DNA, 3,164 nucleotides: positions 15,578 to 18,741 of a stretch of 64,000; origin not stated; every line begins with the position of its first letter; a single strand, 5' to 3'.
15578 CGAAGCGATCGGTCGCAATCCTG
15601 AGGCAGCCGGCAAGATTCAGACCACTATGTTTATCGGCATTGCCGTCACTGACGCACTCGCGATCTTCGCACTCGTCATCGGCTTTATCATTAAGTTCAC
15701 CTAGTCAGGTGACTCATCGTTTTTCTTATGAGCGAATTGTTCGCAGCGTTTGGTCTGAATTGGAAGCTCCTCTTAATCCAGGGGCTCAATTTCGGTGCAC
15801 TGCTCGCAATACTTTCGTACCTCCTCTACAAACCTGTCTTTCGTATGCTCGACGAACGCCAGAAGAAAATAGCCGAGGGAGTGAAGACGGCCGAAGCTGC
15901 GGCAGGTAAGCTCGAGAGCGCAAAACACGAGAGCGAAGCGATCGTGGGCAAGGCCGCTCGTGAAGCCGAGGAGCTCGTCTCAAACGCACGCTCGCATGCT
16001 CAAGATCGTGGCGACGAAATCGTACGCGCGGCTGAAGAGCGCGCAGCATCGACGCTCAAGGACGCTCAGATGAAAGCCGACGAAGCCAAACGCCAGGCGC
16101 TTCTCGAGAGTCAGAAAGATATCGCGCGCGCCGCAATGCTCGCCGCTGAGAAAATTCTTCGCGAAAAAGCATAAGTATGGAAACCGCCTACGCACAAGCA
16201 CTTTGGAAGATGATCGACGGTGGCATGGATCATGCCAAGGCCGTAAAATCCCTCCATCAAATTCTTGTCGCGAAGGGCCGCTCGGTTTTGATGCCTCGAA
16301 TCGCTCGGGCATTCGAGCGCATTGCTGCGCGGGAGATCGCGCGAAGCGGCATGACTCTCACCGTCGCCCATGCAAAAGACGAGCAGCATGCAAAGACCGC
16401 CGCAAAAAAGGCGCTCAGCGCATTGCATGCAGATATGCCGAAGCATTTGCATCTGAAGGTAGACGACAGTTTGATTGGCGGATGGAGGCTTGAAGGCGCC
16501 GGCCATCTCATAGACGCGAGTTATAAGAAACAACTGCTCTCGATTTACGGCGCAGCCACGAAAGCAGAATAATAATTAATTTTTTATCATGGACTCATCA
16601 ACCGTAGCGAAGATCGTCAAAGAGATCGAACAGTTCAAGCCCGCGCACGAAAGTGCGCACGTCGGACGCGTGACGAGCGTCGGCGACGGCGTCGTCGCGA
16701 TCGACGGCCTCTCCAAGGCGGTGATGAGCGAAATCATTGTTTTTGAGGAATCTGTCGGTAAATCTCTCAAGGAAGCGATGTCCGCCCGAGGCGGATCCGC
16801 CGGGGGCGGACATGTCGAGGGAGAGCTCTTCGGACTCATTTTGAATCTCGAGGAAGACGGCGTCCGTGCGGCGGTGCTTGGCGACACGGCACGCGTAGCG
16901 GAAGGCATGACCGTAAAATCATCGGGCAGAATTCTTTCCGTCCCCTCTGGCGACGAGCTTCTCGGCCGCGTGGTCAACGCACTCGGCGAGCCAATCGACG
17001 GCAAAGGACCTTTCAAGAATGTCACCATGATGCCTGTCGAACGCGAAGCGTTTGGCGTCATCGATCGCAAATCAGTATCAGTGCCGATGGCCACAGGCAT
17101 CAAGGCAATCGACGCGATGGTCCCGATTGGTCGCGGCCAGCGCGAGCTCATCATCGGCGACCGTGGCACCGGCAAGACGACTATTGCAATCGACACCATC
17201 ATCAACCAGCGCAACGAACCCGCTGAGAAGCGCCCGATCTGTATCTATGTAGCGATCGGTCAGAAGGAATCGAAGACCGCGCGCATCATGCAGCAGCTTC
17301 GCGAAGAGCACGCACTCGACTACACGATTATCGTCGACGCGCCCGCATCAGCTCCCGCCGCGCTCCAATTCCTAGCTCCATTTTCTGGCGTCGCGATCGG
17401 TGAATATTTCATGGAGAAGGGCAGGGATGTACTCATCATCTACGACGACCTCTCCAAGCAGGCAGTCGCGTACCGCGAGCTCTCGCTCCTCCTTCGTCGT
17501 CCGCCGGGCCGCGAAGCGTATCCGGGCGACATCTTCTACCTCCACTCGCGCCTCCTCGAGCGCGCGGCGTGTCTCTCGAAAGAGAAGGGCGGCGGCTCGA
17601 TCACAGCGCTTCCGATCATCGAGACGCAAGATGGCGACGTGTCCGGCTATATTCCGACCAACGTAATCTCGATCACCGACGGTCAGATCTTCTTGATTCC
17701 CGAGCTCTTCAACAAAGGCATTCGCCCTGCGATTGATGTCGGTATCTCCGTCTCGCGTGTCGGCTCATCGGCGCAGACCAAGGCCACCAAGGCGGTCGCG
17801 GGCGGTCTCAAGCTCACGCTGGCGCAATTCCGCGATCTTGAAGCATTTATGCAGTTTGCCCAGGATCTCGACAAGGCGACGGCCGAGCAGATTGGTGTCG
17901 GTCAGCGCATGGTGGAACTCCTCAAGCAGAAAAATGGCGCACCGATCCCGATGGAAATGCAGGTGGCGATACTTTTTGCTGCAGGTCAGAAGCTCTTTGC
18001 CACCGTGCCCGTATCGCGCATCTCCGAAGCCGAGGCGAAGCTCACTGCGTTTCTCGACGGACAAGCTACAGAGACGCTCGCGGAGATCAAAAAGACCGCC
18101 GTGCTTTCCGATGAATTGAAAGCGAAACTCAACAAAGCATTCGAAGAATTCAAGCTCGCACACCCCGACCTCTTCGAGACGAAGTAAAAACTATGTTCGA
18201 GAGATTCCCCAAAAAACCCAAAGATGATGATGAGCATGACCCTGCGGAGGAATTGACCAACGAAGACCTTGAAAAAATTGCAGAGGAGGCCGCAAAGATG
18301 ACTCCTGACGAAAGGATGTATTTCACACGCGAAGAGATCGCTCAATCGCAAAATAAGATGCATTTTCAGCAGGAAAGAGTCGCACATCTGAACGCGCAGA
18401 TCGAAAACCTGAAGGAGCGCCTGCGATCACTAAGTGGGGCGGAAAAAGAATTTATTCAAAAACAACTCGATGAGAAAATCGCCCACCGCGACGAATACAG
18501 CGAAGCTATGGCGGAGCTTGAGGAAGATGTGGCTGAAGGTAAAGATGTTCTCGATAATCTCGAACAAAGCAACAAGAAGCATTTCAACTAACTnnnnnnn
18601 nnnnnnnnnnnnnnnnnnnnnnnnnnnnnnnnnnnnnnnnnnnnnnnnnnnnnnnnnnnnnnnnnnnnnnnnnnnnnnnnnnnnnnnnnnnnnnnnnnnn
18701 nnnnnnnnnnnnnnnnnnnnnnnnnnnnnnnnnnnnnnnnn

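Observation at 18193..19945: Two small acidic proteins translationally coupled inside the atpA-atpG-atpD core of the ATP synthase operon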

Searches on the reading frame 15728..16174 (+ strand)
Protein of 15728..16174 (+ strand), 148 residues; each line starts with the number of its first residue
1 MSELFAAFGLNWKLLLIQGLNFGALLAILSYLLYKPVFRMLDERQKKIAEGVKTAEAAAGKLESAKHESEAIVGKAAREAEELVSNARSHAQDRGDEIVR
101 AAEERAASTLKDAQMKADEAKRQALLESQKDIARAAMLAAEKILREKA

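Call 4: search_protein_families(library=pfam, proteins=[window:15728-16174:+], max_evalue=1)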
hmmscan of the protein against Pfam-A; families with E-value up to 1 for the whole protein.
window:15728-16174:+ (148 aa): 7 families
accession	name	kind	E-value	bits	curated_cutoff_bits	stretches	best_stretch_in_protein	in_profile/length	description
PF00430.23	ATP-synt_B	-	1.9e-17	64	28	1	15-144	2-131/132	ATP synthase B/B' CF(0)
PF12137.13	RapA_C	-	0.00026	20.6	26.8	1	27-112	226-311/360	RNA polymerase recycling family C-terminal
PF00266.25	Aminotran_5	-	0.0041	16.6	21.5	1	34-119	27-112/371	Aminotransferase class-V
PF15825.10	FAM25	-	0.071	13.8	27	1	72-119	12-59/65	FAM25 family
PF12072.13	RNase_Y_N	-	0.076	12.9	32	1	95-135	25-65/201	RNase Y N-terminal region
PF20618.3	GPD_NAD_C_bact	-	0.37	11.8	27.6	0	43-66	33-56/66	Bacterial GPD, NAD-dependent C-terminal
PF05103.18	DivIVA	-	0.61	10.5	28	1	43-105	60-123/131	DivIVA protein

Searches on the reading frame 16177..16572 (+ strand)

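Call 4: search_protein_families(library=pfam, proteins=[window:16177-16572:+], max_evalue=1)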
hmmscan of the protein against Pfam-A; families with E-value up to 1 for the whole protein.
window:16177-16572:+ (131 aa): 2 families
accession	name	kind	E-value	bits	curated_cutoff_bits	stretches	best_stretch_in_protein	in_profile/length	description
PF00213.23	OSCP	-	4.3e-11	43.6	22.3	1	18-123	64-168/172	ATP synthase delta (OSCP) subunit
PF21269.3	TreT_GT1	-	0.15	12.2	27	1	7-74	28-96/144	Trehalose synthase, N-terminal domain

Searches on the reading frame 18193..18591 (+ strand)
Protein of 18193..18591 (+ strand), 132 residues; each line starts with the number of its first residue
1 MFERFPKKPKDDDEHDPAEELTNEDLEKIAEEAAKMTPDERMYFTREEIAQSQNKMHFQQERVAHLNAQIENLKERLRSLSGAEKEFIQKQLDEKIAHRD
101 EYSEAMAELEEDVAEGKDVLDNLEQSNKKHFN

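Call 4: search_protein_families(library=pfam, proteins=[window:18193-18591:+], max_evalue=1)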
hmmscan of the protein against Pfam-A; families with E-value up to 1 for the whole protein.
window:18193-18591:+ (132 aa): 24 families
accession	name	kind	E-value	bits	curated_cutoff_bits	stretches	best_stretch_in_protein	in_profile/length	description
PF04849.18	HAP1_N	-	0.00014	21.6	33.9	1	39-129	214-303/307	HAP1 N-terminal conserved region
PF04977.20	DivIC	-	0.019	15.2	28.9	1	41-75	18-52/80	Septum formation initiator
PF05837.17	CENP-H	-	0.055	13.8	29.9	1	37-130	28-122/202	Centromere protein H (CENP-H)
PF04102.17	SlyX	-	0.057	14.5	30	1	40-85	10-55/67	SlyX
PF19111.5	DUF5798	-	0.093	13.4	27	1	24-80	8-62/89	Family of unknown function (DUF5798)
PF10805.13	DUF2730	-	0.13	12.8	24.9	1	42-74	28-60/102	Protein of unknown function (DUF2730)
PF14560.12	Ubiquitin_2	-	0.14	13.1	23.1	1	49-106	6-56/86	Ubiquitin-like domain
PF07889.17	DUF1664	-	0.14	12.6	34.6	1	42-125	32-108/124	Protein of unknown function (DUF1664)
PF05478.16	Prominin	-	0.14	10.7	34.3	1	19-89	620-691/799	Prominin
PF06818.20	Fez1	-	0.15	12.9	34.4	1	22-129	48-154/199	Fez1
PF02465.23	FliD_N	-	0.16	13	24.8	1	46-91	20-64/97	Flagellar hook-associated protein 2 N-terminus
PF20112.4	DUF6502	-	0.21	10.9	27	1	52-107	193-246/268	Family of unknown function (DUF6502)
PF19658.4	DUF6161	-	0.22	11.4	27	1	52-129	3-73/216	Family of unknown function (DUF6161)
PF24922.1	ACBP4_C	-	0.24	12.1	31.2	1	46-87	44-85/105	Acyl-CoA-binding domain-containing protein 4-6, C-terminal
PF20570.3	DUF6779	-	0.27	12.4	28.1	1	19-84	29-94/108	Domain of unknown function (DUF6779)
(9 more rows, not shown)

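Call 5: find_homologous_proteins(query=window:18193-18591:+, max_evalue=0.01)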
Query window:18193-18591:+ (132 aa): 1 proteins with E <= 0.01 among 113 candidates.
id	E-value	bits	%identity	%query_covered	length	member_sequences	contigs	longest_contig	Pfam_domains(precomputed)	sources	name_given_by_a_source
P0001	7.0e-76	270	100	100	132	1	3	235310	-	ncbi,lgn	-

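Call 14: find_encoding_contigs(protein=P0001, flank=4000, max_places=6)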
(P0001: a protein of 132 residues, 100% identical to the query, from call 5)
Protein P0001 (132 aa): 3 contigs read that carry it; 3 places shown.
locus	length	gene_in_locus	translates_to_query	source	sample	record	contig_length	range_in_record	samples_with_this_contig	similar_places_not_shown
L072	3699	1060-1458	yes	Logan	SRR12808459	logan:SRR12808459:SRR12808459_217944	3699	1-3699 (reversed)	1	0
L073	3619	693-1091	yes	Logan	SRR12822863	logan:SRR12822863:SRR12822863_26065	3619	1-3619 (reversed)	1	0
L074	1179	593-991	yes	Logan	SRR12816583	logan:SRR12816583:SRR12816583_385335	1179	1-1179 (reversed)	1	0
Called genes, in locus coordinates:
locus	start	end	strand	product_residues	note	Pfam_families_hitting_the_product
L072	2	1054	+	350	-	?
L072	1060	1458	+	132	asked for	-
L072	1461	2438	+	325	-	PF00231:ATP-synt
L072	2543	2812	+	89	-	-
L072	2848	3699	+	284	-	?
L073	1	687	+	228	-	?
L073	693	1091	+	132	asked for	-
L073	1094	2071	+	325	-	PF00231:ATP-synt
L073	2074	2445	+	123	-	-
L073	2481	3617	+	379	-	?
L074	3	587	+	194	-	?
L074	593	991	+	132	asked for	-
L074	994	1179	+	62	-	?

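Call 23: find_homologous_proteins(query=A1, max_evalue=1)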
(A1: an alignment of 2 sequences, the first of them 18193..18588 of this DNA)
Query A1 (2 sequences) (132 aa, profile of the alignment): 2 proteins with E <= 1 among 362 candidates.
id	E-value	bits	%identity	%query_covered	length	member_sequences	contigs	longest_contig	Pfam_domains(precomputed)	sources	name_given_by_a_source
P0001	7.0e-67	242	100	100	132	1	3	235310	-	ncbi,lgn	-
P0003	1.9e-60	221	42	92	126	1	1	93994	-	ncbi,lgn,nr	ncbi:MAG: hypothetical protein P4L81_06425 [Candidatus Pacebacteria bacterium]|nr:hypothetical prote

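Call 24: find_related_loci(query=A1, collection=metagenome_contigs, flank=5000)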
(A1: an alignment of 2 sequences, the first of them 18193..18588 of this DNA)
Query A1 (132 aa) in metagenome_contigs; peptide patterns used: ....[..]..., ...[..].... (x = any residue, [..] = any of these).
141 stretches matched a pattern, but none encodes a relative of the query by tblastn (E <= 1e-3).
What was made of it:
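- Tried and rejected: A JGI metagenome scan with the ORF1 profile found nothing (call 24).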

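Call 56: search_solved_structures(query=A1, max_evalue=10)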
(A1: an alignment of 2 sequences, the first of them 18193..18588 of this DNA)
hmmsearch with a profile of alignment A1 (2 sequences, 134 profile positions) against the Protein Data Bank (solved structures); distinct sequences matched with E-value up to 10: 7.
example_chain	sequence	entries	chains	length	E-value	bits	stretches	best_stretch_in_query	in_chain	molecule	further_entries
9i1w_Lb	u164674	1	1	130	0.0024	21.3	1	50-91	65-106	60S ribosomal protein L29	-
6ypu_q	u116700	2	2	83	0.46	13.9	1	42-88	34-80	30S ribosomal protein S16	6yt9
4eac_A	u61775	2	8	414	0.55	13.7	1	21-54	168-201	Mannonate dehydratase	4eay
6v39_p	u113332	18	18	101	0.75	13.2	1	42-88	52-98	30S ribosomal protein S16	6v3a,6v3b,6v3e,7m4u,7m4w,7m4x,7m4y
9nlh_H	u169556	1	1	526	0.76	13.2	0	50-79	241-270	YheS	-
1ad3_A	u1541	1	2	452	2.5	11.5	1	54-122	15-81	ALDEHYDE DEHYDROGENASE (CLASS 3)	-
9dvi_B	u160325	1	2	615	7.5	10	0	15-113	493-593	Chaperone protein DnaK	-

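Call 57: search_protein_families(library=ncbifam, proteins=[window:18193-18588:+], max_evalue=1)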
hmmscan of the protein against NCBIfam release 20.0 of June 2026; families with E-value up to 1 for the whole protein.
window:18193-18588:+ (132 aa): 21 families
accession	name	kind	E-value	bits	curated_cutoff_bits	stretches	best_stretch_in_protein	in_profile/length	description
NF045487.1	ASRP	equivalog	0.0072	15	300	1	27-124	177-283/593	archaea-specific SMC-related protein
TIGR02168.1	SMC_prok_B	equivalog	0.0072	14.1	567.35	1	30-129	264-362/1181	chromosome segregation protein SMC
TIGR02169.1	SMC_prok_A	equivalog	0.016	12.9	729.4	1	22-129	768-873/1165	chromosome segregation protein SMC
NF045622.1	Npun_F5560_fam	hypoth_equivalog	0.017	15.2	125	1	27-114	34-121/156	Npun_F5560 family protein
NF052504.1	sll1863_fam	domain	0.028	14.6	35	1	60-112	10-62/93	sll1863 family stress response protein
TIGR04211.1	SH3_and_anchor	equivalog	0.037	13.6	65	1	41-128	67-149/198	TIGR04211 family SH3 domain-containing protein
NF033930.1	pneumo_PspA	exception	0.05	12.3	850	1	25-128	176-278/659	pneumococcal surface protein A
NF052320.1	Cbp1_fam_LP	subfamily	0.08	12.4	90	1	39-118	94-172/286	Cbp1 family collagen-binding glycoprotein adhesin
NF045780.1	TrlF_fam_ATP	equivalog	0.09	11.4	350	1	18-128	430-540/944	TrlF family AAA-like ATPase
NF010738.0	PRK14140.1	equivalog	0.1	12.3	137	1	18-110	15-108/191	nucleotide exchange factor GrpE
TIGR00414.1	serS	equivalog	0.23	10.4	301.65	1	44-128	13-93/418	serine--tRNA ligase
TIGR03007.1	pepcterm_ChnLen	equivalog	0.27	9.4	278.85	1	43-106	313-375/498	XrtA system polysaccharide chain length determinant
NF043073.1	MMSYN1_0195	equivalog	0.3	9.1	1250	1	28-128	371-467/1021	spermidine/putrescine ABC transporter permease/substrate-binding protein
NF006543.0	PRK09039.1-2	equivalog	0.36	10.6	305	1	45-125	59-138/350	peptidoglycan -binding protein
NF033885.1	conj_TraP_IncI1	equivalog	0.39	10.4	135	1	6-93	59-146/217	conjugal transfer protein TraP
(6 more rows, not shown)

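Call 58: search_protein_families(library=padloc, proteins=[window:18193-18588:+], max_evalue=1)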
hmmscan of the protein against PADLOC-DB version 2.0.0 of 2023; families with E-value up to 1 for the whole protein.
window:18193-18588:+ (132 aa): 12 families
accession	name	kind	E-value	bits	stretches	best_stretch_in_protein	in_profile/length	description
PDLC00509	JetC1|JetC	-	0.00084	15.5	1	16-124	296-404/1158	DUF3584 domain; MukB-like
PDLC03863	LmuB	-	0.0014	15.4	1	39-126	205-291/610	-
PDLC03865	LmuB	-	0.0018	14.5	1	21-124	555-665/1007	-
PDLC00337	PtuB1|PtuB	-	0.0028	15.6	1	9-109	109-207/216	Unknown function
PDLC02753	PbeC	-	0.0041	13.5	1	45-128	387-470/648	PbeC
PDLC01142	Unk_03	-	0.006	14.8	1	54-129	85-157/186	"Alpha helical protein with coiled-coil region and maybe secreted or membrane (1 TM domain at N-terminus, but a weak TMH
PDLC00518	JetC1|JetC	-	0.01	11.7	1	14-119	287-391/1112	DUF3584 domain; MukB-like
PDLC02722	PbeC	-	0.027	11.1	1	27-128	367-466/643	PbeC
PDLC02066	Cas1b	-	0.044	11.1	1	49-127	90-166/322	-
PDLC02740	PbeC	-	0.05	10.4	1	17-130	406-519/648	PbeC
PDLC00025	DruG2|DruG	-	0.11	9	1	20-125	318-422/704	Unknown function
PDLC02354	AbiZ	-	0.12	9.7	1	59-130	178-250/398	AbiZ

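Call 88: find_related_loci(query=A1, collection=viral_contigs, flank=4000)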
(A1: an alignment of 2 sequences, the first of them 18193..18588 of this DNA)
Query A1 (132 aa) in viral_contigs; peptide patterns used: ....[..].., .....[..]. (x = any residue, [..] = any of these).
35 stretches matched a pattern, but none encodes a relative of the query by tblastn (E <= 1e-3).
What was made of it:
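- On Anti-phage defence or phage-derived genes: No ORF1 relative in IMG/VR (call 88).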

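Call 90: search_dna_similar(query=window:18193-18588:+, collection=phages, mode=protein, max_evalue=0.01)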
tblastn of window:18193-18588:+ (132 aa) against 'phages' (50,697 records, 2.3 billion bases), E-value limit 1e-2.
No match.
